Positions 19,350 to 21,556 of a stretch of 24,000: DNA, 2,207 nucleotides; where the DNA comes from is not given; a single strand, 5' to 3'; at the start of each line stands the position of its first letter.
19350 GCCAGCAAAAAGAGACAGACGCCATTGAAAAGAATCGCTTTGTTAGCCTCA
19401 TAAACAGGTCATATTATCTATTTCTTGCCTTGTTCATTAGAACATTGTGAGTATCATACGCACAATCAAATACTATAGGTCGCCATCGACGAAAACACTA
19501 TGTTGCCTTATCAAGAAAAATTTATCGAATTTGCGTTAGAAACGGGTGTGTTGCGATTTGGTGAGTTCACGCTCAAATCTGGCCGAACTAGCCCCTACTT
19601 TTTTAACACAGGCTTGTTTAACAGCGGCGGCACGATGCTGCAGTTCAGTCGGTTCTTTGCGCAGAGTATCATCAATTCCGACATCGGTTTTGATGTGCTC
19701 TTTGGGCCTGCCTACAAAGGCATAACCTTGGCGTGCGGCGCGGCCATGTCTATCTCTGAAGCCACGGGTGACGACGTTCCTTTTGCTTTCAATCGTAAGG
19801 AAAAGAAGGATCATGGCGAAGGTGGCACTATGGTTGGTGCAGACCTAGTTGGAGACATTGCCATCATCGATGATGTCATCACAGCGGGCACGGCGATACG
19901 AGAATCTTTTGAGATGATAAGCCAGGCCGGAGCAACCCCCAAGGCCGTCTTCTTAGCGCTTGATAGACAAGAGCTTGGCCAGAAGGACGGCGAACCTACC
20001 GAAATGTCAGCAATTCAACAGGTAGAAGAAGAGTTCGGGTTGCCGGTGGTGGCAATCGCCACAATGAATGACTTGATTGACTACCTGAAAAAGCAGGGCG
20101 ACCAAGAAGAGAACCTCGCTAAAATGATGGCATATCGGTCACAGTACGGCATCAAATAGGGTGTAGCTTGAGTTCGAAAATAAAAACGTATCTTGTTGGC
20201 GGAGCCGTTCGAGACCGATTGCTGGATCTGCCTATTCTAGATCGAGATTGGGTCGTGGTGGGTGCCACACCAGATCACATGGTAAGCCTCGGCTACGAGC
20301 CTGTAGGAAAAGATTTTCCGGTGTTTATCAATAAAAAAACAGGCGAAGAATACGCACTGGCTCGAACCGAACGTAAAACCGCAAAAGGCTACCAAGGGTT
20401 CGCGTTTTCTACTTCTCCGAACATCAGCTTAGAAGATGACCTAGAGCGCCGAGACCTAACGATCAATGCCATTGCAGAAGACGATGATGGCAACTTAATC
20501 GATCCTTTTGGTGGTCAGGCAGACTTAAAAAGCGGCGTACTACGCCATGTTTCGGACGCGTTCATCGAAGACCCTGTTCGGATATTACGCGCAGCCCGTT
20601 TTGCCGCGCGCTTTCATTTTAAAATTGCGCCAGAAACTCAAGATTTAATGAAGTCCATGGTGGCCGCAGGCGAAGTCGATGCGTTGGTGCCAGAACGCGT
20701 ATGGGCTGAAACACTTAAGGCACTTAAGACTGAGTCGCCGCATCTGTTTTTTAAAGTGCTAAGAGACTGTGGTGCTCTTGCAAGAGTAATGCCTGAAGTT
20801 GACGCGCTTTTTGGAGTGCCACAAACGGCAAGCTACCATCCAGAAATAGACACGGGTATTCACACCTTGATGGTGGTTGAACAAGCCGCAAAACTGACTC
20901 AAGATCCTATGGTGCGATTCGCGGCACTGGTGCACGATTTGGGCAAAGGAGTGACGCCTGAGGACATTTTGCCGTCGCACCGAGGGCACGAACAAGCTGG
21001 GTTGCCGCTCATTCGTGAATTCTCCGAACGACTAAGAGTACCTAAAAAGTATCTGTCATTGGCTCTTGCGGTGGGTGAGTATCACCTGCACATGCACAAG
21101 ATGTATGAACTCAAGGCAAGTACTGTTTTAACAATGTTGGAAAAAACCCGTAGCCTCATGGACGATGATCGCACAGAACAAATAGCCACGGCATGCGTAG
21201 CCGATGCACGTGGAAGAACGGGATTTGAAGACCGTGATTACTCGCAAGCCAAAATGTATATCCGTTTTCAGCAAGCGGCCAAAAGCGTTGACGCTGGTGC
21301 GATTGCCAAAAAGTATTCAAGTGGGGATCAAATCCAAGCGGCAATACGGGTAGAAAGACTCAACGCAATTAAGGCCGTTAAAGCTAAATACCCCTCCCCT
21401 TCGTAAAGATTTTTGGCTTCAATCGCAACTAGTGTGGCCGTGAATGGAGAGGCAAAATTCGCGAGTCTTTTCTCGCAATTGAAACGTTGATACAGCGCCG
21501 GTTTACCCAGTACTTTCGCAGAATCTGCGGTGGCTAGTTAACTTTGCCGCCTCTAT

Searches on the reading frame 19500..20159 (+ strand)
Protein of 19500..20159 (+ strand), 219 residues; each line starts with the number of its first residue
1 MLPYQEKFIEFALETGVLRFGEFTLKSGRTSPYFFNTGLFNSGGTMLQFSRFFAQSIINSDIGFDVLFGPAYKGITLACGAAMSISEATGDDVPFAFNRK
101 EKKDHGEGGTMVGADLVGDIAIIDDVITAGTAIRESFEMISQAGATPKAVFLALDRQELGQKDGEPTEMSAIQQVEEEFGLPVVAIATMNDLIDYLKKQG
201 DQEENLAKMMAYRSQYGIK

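Call 9: find_encoding_contigs(protein=window:19500-20159:+, flank=10000, max_places=6)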
Protein window:19500-20159:+ (219 aa): 6 contigs read that carry it; 5 places shown.
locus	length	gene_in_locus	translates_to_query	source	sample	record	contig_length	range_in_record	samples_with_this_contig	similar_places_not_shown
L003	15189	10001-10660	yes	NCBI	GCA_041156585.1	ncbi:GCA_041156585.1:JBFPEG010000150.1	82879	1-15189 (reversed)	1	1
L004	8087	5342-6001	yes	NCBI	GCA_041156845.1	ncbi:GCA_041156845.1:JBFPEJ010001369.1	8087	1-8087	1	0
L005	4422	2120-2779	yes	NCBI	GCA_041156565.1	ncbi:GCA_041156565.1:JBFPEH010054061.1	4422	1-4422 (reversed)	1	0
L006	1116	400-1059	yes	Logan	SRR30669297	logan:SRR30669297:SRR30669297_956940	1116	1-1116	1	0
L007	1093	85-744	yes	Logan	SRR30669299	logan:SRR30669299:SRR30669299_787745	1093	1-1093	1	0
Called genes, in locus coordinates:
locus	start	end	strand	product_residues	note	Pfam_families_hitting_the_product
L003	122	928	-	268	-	PF03372:Exo_endo_phos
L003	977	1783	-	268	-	-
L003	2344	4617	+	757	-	PF17764:PriA_3primeBD, PF00270:DEAD, PF04851:ResIII, PF18319:Zn_ribbon_PriA, PF00271:Helicase_C (weak), PF18074:PriA_C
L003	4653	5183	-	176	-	PF13740:ACT_6, PF13291:ACT_4 (weak), PF01842:ACT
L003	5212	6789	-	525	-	PF02696:SelO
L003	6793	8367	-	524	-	PF07690:MFS_1, PF13000:Acatn, PF00083:Sugar_tr (weak), PF07690:MFS_1 (weak)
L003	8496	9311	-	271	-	PF03372:Exo_endo_phos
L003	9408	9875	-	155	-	PF06776:IalB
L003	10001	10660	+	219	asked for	PF00156:Pribosyltran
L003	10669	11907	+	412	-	PF01743:PolyA_pol, PF12627:PolyA_pol_RNAbd, PF01966:HD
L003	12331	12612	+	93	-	-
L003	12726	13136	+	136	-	-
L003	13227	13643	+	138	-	-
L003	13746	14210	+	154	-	PF21813:DUF6882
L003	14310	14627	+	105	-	PF21785:Bflower_2 (weak)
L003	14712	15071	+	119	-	-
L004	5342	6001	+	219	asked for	PF00156:Pribosyltran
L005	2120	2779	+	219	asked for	PF00156:Pribosyltran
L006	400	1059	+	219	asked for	PF00156:Pribosyltran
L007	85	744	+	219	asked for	PF00156:Pribosyltran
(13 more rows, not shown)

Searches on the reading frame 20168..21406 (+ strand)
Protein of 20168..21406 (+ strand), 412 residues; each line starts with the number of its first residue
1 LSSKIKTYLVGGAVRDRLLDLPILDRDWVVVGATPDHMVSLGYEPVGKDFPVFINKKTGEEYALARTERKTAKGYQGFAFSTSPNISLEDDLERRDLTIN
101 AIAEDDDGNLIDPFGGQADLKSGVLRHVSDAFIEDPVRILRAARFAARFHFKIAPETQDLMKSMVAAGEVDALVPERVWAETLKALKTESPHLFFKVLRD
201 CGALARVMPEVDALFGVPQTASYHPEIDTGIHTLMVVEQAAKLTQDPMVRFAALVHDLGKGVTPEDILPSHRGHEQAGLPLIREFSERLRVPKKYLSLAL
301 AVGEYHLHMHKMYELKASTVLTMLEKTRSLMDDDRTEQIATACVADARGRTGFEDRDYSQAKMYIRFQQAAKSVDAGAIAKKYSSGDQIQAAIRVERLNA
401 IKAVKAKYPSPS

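Call 8: find_encoding_contigs(protein=window:20168-21406:+, flank=10000, max_places=6)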
Protein window:20168-21406:+ (412 aa): no gene with exactly this product is on record in the collection.

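Call 19: find_related_loci(query=window:20168-21406:+, collection=genome_contigs, flank=10000)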
Query window:20168-21406:+ (412 aa) in genome_contigs; peptide patterns used: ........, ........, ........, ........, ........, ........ (x = any residue, [..] = any of these).
193 stretches matched a pattern; 67 encode a relative of the query (tblastn E <= 1e-3); 67 distinct loci.
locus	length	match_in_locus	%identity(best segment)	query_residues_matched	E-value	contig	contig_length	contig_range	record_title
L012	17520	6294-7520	80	1-409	0e+0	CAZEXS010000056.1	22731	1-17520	MAG TPA_asm: uncultured Gammaproteobacteria bacterium isolate binchicken_co366_145 genome assembly, contig: NODE_1138_le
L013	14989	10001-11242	76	2-406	0e+0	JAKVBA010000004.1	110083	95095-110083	MAG: Gammaproteobacteria bacterium isolate ALOHA_ZT_16 ZT-Gammaproteobacteria-1_4, whole genome shotgun sequence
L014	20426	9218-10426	78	3-405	0e+0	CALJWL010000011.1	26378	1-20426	MAG: uncultured Arenicella sp. isolate L1_Bin_METABAT__211_1 genome assembly, contig: c_000000024447, whole genome shotg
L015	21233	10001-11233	76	2-411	0e+0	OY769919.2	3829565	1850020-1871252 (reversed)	MAG: uncultured Arenicella sp. isolate daf102a9-ea6e-4cc4-9dbf-21539fb411dc genome assembly, chromosome: 1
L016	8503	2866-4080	75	1-405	0e+0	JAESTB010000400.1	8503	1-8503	MAG: Arenicella sp. isolate NORP303 CoAssembly_2732006, whole genome shotgun sequence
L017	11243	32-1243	74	1-404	0e+0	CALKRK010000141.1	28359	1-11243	MAG: uncultured Arenicella sp. isolate R1_Bin_METABAT__234_1 genome assembly, contig: c_000001006185, whole genome shotg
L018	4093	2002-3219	74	1-406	0e+0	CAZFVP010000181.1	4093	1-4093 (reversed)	MAG TPA_asm: uncultured Gammaproteobacteria bacterium isolate binchicken_co385_17 genome assembly, contig: NODE_19093_le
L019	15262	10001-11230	73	1-410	0e+0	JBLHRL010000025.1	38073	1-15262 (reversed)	MAG: Arenicella sp. isolate 3300055292_92 Ga0535668_0000594, whole genome shotgun sequence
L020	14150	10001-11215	75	1-405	0e+0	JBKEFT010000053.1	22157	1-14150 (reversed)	MAG: Arenicella sp. isolate 3300055727_18 Ga0535687_0000291, whole genome shotgun sequence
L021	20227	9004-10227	71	5-412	0e+0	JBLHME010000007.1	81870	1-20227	MAG: Cryomorphaceae bacterium isolate 3300057242_91 Ga0535639_0000080, whole genome shotgun sequence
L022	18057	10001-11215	74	1-405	0e+0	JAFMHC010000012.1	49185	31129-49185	MAG: Gammaproteobacteria bacterium isolate DEBay_Spr20G08_31 NODE_478_length_49185_cov_7.51132, whole genome shotgun seq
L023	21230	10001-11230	72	1-410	0e+0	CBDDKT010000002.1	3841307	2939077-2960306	MAG: Arenicella sp. isolate ab8cd949-2da5-494f-a2da-1e27307f8e5f genome assembly, contig: contig_2, whole genome shotgun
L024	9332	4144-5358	74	1-405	0e+0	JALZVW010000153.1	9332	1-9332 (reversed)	MAG: Arenicella sp. isolate g3_MAG_00005 g3_MAG_00005_000000000153, whole genome shotgun sequence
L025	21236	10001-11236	73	1-407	0e+0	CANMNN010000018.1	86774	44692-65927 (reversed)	uncultured Arenicella sp. isolate 2-1273.fasta genome assembly, contig: NODE_31, whole genome shotgun sequence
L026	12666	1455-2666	74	5-408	0e+0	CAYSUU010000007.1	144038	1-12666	MAG TPA_asm: uncultured Gammaproteobacteria bacterium isolate SRP114822_co1_80 genome assembly, contig: NODE_9_length_14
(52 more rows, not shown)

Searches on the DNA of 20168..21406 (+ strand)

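Call 76: search_rna_families(sources=[L022, L104], threshold=gathering)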
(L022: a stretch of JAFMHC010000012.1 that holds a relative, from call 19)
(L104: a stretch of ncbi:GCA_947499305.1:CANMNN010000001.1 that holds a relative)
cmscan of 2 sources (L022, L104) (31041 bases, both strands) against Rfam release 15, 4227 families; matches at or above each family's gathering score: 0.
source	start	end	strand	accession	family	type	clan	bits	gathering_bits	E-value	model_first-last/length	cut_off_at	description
